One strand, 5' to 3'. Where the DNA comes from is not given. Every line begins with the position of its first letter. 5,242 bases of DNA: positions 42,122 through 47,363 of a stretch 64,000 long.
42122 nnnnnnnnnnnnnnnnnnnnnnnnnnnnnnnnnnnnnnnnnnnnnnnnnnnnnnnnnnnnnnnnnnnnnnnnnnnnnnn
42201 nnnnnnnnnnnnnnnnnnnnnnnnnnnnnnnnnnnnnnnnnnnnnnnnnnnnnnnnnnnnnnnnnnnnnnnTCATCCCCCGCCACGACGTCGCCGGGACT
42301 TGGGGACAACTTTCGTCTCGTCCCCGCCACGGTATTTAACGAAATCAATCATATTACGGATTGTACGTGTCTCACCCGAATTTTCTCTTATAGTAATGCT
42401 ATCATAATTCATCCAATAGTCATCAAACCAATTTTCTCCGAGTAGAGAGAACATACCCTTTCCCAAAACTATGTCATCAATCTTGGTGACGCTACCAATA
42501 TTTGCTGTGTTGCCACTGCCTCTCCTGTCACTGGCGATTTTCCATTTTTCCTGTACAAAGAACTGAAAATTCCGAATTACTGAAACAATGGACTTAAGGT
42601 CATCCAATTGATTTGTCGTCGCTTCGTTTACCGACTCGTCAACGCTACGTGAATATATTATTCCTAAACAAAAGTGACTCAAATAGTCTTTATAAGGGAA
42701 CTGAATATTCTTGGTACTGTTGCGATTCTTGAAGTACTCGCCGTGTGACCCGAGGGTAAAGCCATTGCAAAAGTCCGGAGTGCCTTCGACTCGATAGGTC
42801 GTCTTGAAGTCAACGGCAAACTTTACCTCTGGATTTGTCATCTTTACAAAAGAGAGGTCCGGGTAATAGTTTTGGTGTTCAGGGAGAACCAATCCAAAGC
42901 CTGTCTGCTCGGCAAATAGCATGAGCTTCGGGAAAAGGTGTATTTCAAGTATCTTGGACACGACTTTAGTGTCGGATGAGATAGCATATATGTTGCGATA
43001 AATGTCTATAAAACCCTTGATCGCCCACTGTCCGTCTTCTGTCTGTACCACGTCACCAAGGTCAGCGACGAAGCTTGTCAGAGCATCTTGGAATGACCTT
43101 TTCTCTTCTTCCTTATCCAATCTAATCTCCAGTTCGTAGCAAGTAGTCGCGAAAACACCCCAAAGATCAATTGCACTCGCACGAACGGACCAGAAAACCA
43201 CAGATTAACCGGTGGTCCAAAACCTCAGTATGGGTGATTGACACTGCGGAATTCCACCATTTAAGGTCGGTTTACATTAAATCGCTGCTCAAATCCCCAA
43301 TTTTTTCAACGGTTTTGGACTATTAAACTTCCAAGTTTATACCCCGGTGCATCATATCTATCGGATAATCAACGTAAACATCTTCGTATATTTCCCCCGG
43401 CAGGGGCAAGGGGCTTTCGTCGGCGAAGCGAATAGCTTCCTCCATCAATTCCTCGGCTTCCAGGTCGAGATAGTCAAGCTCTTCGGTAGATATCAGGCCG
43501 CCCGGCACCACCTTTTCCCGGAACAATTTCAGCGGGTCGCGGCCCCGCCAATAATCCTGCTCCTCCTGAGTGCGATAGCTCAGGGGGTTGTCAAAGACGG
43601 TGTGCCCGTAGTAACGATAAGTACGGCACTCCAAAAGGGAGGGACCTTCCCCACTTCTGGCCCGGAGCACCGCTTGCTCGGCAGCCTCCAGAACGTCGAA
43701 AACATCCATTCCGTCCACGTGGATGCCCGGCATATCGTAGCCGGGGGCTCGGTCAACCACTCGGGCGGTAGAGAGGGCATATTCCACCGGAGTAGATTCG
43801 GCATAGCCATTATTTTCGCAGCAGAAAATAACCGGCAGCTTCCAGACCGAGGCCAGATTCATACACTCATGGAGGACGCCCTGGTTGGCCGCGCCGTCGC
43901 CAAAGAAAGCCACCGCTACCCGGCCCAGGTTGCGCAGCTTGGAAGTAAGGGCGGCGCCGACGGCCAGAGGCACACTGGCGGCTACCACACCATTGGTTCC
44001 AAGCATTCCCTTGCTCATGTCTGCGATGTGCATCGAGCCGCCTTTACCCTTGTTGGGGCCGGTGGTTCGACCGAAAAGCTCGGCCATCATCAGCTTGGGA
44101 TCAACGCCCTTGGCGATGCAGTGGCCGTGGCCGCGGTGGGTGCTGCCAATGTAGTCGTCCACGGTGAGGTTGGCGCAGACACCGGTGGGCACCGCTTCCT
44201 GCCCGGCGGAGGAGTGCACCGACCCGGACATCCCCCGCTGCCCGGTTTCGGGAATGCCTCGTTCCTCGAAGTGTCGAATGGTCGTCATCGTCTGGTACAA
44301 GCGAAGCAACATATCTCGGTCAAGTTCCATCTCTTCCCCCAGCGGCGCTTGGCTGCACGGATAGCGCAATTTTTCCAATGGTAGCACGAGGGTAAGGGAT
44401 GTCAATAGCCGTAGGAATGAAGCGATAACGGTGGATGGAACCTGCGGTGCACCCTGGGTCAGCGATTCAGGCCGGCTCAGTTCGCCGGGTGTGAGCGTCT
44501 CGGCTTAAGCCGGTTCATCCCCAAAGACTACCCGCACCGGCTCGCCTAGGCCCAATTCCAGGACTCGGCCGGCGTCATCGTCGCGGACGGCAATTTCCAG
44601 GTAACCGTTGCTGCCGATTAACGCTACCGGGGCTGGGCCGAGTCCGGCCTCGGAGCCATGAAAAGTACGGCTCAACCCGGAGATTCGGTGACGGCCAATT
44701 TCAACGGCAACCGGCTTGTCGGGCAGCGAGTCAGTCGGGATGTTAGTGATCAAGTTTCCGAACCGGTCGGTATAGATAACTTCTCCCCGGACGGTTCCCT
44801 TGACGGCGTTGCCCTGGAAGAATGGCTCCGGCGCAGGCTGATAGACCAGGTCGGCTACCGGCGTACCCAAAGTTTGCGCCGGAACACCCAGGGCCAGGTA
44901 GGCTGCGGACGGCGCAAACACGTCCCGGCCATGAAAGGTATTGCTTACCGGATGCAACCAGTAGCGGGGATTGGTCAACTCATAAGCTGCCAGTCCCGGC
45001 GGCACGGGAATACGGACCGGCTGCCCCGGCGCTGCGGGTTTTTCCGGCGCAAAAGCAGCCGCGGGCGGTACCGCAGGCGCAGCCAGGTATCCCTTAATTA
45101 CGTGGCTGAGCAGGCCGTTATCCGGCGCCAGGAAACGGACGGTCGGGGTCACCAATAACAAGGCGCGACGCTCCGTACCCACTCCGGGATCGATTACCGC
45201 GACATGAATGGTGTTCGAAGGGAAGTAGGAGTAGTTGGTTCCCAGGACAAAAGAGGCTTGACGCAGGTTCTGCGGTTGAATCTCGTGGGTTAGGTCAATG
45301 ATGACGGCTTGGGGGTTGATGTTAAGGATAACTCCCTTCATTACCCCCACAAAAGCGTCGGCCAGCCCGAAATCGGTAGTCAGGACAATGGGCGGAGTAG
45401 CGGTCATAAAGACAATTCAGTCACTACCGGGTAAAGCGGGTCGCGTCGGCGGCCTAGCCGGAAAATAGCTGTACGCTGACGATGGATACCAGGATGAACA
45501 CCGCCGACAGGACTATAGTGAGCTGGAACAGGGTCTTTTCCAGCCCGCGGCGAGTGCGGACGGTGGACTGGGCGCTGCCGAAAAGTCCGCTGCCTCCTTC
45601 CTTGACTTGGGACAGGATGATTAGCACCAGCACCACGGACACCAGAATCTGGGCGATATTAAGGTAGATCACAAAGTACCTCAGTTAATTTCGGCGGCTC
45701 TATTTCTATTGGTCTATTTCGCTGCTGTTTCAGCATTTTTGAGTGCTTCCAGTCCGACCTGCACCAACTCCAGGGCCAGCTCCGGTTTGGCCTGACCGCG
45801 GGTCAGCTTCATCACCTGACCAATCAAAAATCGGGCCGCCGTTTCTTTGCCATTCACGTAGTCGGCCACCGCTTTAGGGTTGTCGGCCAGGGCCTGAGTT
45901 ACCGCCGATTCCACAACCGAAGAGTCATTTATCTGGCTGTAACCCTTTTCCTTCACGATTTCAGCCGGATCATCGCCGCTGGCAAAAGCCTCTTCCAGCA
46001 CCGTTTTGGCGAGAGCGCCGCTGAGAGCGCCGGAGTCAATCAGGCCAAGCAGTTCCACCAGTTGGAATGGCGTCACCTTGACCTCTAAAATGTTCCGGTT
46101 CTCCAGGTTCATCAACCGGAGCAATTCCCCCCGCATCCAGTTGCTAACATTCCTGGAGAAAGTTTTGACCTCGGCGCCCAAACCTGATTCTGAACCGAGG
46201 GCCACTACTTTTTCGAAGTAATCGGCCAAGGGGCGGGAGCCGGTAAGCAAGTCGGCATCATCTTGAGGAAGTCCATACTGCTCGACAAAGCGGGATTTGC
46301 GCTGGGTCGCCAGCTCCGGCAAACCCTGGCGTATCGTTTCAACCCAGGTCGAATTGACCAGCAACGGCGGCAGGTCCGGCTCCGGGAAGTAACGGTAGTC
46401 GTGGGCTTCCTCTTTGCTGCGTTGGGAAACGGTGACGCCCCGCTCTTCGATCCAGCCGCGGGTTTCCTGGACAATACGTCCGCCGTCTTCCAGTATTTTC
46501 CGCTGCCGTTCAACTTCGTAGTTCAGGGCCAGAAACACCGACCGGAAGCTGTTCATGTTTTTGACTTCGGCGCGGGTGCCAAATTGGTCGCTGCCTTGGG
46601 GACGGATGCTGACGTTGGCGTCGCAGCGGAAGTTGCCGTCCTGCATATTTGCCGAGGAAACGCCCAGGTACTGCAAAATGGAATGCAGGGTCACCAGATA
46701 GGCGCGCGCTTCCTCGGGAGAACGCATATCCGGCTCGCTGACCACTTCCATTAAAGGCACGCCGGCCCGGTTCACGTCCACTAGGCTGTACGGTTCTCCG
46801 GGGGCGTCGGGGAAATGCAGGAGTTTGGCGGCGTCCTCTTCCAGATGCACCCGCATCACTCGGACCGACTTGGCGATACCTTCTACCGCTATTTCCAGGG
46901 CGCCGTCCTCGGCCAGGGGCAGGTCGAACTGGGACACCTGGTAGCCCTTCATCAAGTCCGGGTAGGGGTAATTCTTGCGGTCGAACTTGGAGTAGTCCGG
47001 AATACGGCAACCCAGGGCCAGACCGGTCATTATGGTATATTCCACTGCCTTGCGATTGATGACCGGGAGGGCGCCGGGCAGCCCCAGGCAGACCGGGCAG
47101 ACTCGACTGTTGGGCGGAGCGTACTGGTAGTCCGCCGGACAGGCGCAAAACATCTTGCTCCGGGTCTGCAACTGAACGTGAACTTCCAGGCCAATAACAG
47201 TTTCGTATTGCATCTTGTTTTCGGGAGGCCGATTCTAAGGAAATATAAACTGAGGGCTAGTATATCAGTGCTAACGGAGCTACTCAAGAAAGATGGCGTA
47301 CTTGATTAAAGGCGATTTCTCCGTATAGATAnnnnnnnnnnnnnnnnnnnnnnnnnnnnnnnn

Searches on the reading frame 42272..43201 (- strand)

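Call 76: search_protein_families(library=pfam, proteins=[window:42272-43201:-], max_evalue=0.00001)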
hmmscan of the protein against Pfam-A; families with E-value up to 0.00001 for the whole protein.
window:42272-43201:- (309 aa): 1 family
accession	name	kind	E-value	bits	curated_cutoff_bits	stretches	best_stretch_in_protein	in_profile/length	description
PF09233.17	Endonuc-EcoRV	-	2.3e-113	378.1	25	1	52-292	2-244/244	Restriction endonuclease EcoRV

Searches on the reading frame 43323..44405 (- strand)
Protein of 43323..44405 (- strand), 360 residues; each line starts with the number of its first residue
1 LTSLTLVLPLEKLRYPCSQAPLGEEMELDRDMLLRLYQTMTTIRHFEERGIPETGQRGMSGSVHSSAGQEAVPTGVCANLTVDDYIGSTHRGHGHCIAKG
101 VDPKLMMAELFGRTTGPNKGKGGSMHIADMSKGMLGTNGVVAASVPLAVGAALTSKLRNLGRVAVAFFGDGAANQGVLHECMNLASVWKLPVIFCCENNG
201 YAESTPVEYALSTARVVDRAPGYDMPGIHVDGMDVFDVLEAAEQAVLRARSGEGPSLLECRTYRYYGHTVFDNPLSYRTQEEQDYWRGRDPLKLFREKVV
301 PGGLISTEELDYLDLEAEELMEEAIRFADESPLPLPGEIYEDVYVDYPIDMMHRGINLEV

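Call 76: search_protein_families(library=pfam, proteins=[window:43323-44405:-], max_evalue=0.00001)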
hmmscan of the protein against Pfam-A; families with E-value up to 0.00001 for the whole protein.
window:43323-44405:- (360 aa): 1 family
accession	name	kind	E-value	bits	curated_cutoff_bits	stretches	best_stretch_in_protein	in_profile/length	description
PF00676.26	E1_dh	-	7e-91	304.8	22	1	39-334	2-297/300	Dehydrogenase E1 component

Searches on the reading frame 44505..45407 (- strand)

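Call 58: search_protein_families(library=pfam, proteins=[window:44505-45407:-], max_evalue=0.01)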
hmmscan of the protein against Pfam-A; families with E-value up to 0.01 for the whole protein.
window:44505-45407:- (300 aa): 2 families
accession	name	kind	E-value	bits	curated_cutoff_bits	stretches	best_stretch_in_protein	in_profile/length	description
PF01887.21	SAM_HAT_N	-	3.4e-50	170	26.3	2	7-105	1-101/145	SAM hydroxide adenosyltransferase N-terminal domain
PF20257.3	SAM_HAT_C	-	1.6e-19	70.4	25.5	1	208-292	1-84/84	SAM hydroxide adenosyltransferase C-terminal domain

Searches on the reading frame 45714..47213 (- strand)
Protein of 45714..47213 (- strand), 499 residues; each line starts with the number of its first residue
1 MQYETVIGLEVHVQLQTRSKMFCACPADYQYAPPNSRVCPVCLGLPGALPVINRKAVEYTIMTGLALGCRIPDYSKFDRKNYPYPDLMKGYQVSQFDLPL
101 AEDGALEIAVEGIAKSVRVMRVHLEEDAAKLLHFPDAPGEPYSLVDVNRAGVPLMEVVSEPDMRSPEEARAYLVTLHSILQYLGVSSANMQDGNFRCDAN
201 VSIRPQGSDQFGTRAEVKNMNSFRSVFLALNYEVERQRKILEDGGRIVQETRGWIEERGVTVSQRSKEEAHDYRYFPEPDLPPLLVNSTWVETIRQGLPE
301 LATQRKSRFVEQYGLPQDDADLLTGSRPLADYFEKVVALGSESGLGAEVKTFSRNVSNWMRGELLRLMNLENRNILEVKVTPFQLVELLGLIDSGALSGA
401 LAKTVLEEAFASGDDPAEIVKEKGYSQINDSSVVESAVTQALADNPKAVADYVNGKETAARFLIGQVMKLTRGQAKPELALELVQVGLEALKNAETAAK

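Call 76: search_protein_families(library=pfam, proteins=[window:45714-47213:-], max_evalue=0.00001)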
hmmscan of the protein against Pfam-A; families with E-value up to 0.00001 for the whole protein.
window:45714-47213:- (499 aa): 2 families
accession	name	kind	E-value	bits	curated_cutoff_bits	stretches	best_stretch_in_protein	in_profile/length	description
PF02934.20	GatB_N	-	7.9e-117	389.8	23.4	1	5-292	1-277/277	GatB/GatE catalytic domain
PF02637.23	GatB_Yqey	-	3.4e-42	144.2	27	1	348-485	12-145/148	GatB domain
